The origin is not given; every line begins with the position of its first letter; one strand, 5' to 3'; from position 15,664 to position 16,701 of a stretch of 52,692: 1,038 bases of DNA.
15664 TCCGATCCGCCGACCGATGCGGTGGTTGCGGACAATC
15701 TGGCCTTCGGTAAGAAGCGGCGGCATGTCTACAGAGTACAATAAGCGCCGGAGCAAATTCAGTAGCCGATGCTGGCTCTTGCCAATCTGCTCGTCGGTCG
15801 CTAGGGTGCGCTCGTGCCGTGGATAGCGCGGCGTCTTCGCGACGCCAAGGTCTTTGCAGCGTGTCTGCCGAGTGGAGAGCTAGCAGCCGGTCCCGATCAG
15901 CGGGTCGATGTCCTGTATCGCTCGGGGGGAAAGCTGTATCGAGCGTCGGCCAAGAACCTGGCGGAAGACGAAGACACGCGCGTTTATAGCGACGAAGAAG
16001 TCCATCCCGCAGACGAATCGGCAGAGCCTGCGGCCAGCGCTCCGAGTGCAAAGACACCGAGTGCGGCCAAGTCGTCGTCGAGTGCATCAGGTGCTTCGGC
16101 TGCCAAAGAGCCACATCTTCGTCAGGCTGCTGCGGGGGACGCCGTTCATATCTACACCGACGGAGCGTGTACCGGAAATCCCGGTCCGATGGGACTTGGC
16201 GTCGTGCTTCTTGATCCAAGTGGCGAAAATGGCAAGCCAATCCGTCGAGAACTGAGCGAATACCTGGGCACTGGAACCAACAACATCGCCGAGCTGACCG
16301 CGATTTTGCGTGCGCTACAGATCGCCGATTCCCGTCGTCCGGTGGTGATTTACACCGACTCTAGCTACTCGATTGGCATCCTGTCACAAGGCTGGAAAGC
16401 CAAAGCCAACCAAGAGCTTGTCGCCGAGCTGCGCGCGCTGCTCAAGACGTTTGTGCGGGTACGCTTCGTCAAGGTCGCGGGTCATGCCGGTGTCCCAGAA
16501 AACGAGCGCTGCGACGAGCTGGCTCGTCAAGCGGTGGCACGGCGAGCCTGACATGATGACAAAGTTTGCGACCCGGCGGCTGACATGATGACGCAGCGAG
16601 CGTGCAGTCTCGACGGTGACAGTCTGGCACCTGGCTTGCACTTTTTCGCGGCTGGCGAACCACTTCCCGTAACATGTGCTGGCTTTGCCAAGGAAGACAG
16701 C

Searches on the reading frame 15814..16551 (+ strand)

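Call 71: search_protein_families(library=pfam, proteins=[window:15814-16551:+], max_evalue=0.00001)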
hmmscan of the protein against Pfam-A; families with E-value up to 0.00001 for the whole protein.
window:15814-16551:+ (245 aa): 2 families
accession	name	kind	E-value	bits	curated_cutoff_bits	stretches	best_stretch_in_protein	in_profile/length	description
PF00075.30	RNase_H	-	8e-28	97.8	25.8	1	110-241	3-140/141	RNase H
PF13456.12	RVT_3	-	8.1e-10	39.1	21.6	1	115-219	2-106/123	Reverse transcriptase-like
